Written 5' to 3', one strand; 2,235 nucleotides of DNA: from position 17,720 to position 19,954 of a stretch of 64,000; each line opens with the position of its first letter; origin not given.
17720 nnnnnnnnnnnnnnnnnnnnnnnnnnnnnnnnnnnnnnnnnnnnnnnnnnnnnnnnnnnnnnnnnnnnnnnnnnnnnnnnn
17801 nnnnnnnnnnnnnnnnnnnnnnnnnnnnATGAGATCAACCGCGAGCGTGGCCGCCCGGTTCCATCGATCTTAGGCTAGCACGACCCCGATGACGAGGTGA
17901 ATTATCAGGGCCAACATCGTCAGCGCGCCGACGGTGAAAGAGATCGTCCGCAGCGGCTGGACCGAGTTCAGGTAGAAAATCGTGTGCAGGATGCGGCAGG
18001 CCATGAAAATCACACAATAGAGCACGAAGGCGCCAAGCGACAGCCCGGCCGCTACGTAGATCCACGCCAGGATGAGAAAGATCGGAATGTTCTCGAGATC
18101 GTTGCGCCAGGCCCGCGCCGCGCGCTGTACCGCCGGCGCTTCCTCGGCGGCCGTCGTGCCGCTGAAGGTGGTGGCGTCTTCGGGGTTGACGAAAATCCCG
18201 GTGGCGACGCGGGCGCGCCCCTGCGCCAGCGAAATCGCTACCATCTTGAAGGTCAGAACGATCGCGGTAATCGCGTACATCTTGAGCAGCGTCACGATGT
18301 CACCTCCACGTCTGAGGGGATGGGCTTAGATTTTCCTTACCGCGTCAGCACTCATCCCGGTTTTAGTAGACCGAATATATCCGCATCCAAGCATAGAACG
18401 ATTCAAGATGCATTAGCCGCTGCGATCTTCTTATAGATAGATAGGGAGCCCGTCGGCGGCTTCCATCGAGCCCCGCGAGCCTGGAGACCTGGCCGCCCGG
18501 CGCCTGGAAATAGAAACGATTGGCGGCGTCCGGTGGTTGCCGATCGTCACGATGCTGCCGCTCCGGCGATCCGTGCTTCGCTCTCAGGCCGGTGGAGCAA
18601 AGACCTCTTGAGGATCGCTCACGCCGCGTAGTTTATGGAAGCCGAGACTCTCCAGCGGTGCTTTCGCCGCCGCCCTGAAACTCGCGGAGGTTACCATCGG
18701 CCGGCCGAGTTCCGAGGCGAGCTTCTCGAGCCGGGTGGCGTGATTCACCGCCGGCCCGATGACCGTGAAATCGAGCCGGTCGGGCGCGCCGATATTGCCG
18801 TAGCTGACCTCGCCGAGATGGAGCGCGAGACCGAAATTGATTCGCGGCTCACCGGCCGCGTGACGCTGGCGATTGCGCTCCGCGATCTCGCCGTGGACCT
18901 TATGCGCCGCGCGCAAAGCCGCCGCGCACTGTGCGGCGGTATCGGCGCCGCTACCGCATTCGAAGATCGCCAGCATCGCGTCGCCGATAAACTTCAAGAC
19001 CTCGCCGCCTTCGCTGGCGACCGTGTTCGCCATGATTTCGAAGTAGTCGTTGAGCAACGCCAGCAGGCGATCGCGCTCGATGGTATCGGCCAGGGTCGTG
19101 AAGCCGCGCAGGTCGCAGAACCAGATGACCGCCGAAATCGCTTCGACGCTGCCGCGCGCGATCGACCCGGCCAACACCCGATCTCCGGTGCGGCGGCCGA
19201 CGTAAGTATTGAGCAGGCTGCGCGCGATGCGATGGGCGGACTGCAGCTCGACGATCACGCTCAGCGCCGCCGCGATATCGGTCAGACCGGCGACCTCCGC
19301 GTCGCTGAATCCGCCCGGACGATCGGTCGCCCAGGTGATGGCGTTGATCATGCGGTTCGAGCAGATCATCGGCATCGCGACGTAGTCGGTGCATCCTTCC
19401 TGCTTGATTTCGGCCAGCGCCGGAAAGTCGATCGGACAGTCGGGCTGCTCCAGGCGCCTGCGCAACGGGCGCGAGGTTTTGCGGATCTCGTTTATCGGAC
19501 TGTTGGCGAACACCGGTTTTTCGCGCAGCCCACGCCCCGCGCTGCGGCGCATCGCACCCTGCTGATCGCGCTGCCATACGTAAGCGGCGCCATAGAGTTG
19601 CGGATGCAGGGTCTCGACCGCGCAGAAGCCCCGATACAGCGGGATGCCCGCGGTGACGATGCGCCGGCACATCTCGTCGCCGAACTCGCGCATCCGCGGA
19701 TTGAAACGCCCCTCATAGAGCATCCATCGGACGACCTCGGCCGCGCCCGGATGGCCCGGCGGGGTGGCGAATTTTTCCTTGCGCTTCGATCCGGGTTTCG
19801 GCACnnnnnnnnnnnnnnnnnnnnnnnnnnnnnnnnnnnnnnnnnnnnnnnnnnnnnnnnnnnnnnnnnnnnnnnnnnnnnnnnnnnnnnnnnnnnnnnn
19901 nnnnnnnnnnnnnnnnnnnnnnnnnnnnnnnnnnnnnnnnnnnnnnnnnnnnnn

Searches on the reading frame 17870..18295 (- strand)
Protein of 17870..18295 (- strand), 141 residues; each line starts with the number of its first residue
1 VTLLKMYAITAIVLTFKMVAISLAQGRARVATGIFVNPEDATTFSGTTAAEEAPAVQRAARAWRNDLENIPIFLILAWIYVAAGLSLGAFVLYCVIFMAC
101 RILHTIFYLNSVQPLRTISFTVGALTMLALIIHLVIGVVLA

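Call 12: search_protein_families(library=pfam, proteins=[window:17870-18295:-], max_evalue=0.001)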
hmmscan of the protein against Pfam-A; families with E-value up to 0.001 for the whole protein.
window:17870-18295:- (141 aa): 1 family
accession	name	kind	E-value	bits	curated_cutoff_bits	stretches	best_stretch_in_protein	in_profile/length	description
PF01124.23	MAPEG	-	6e-25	88.3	23.4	1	8-135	2-128/129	MAPEG family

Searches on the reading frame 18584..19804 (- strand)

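Call 12: search_protein_families(library=pfam, proteins=[window:18584-19804:-], max_evalue=0.001)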
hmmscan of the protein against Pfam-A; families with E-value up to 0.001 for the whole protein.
window:18584-19804:- (406 aa): 1 family
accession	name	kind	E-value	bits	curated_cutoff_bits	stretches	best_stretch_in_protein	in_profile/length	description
PF00211.25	Guanylate_cyc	-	1.1e-10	41.8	21.9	1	226-365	10-142/183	Adenylate and Guanylate cyclase catalytic domain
